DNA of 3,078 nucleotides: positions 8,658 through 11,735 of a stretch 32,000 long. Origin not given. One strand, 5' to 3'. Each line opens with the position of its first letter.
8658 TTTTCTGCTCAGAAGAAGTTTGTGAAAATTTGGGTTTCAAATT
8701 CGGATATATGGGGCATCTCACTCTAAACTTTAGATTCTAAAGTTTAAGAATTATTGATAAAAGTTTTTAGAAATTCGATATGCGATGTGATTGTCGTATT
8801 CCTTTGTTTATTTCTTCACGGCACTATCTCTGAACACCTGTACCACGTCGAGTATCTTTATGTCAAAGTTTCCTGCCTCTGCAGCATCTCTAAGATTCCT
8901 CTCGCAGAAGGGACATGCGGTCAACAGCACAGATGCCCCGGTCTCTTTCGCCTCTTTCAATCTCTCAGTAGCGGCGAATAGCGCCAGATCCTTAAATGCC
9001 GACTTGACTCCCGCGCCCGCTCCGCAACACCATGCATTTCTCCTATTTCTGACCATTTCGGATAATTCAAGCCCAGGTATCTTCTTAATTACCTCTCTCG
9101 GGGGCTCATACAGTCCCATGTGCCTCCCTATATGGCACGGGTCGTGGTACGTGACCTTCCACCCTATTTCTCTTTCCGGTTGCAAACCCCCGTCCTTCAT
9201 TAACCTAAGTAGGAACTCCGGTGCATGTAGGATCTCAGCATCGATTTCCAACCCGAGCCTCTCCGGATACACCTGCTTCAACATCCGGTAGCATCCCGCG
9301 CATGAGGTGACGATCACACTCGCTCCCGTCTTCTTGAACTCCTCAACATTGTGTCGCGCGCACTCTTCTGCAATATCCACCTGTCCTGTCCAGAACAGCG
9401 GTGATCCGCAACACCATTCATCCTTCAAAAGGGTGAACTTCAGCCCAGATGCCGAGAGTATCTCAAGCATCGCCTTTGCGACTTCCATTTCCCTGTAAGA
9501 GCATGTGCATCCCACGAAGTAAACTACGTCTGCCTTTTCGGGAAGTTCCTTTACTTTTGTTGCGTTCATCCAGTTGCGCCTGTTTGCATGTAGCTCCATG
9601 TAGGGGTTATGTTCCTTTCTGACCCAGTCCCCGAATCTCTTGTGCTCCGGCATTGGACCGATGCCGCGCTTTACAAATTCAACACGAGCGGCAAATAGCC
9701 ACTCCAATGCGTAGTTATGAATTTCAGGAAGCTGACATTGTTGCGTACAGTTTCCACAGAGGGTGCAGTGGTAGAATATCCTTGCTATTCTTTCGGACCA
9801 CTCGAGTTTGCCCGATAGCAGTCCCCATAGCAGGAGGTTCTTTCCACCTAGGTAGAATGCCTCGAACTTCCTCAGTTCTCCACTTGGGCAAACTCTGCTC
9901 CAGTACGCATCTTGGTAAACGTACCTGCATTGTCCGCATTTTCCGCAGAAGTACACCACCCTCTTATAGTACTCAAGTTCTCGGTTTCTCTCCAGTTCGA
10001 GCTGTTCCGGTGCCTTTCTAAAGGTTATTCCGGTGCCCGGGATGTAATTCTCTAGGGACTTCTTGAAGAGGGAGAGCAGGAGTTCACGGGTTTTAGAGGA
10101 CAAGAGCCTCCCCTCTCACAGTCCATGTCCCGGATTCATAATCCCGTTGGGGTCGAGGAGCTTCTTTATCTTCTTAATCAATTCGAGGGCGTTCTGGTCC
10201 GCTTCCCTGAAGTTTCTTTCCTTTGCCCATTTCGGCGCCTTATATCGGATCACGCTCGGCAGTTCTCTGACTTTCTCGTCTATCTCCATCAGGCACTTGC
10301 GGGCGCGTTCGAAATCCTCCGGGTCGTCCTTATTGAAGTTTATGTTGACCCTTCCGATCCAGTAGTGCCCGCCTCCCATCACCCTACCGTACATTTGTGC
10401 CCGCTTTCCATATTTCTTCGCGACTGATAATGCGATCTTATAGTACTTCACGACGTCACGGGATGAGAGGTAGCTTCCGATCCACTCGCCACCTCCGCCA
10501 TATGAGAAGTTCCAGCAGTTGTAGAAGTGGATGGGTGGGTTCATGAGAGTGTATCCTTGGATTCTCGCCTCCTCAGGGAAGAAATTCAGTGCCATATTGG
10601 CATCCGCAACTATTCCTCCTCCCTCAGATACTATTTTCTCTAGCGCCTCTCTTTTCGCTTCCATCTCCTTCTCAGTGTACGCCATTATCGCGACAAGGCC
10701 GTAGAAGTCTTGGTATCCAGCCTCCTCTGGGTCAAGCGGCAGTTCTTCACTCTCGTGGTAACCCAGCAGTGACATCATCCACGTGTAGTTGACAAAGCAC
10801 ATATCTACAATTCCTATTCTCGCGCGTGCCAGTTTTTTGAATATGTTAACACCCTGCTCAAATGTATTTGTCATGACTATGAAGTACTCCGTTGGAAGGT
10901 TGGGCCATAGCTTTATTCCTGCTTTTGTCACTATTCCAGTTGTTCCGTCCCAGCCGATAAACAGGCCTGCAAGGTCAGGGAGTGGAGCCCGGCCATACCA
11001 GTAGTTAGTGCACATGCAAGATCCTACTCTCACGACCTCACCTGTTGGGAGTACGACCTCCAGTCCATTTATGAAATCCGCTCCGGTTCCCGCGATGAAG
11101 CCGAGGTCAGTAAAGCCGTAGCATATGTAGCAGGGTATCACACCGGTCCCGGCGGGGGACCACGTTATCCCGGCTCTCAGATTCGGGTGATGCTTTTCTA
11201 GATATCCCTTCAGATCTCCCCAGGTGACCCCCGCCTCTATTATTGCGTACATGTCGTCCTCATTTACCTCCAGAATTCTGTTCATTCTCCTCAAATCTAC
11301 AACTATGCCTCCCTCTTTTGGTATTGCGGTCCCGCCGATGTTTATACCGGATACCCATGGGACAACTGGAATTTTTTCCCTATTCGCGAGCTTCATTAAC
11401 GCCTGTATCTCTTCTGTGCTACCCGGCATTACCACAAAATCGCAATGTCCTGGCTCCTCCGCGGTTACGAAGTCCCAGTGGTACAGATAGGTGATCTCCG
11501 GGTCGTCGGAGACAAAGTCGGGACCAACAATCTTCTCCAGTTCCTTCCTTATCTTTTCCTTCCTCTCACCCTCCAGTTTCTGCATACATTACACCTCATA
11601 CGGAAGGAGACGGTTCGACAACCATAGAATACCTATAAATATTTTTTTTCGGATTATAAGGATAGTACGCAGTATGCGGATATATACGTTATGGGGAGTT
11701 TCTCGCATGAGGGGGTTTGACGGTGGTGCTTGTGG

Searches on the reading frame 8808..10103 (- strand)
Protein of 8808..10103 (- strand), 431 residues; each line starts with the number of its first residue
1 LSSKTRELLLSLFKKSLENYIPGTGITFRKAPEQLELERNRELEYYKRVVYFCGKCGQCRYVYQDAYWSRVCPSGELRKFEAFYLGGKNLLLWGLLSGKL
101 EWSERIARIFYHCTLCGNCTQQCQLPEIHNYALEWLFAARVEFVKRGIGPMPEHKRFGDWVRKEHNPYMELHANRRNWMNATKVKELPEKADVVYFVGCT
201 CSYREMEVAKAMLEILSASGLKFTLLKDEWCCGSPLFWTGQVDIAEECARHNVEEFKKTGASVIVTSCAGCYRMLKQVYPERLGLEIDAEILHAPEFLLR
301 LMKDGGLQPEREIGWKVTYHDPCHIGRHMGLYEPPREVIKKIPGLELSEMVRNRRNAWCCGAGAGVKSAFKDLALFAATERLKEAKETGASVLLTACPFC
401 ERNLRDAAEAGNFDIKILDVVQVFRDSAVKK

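Call 37: search_protein_families(library=pfam, proteins=[window:8808-10103:-], max_evalue=0.001)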
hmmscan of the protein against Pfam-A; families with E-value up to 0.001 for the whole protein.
window:8808-10103:- (431 aa): 2 families
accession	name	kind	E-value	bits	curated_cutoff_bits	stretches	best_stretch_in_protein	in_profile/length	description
PF02754.22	CCG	-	2.2e-42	143.5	20.6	2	317-404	1-84/85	Cysteine-rich domain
PF13183.11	Fer4_8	-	1.8e-07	32.1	27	1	52-124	4-65/68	4Fe-4S dicluster domain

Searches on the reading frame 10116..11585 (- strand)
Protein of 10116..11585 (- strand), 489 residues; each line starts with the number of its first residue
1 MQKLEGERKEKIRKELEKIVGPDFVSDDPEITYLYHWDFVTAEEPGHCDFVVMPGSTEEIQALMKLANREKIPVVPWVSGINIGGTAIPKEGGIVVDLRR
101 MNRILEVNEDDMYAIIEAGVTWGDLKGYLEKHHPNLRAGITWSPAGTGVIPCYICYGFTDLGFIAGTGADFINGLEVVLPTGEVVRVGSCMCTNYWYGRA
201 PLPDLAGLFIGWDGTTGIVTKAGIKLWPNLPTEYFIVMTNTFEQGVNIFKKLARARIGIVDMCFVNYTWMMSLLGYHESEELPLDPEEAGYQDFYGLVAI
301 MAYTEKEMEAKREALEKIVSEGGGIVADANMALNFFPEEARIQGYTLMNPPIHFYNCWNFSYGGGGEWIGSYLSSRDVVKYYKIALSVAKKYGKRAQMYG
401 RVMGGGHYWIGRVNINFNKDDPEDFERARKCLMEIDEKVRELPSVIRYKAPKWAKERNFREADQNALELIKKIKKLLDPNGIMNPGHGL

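Call 37: search_protein_families(library=pfam, proteins=[window:10116-11585:-], max_evalue=0.001)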
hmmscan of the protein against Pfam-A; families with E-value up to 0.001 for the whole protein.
window:10116-11585:- (489 aa): 2 families
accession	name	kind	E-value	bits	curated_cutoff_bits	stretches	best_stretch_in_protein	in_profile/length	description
PF01565.28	FAD_binding_4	-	2.7e-28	98.9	26.4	1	49-188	2-139/139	FAD binding domain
PF02913.24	FAD-oxidase_C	-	7.1e-09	36.2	21.2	1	460-486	220-246/248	FAD linked oxidases, C-terminal domain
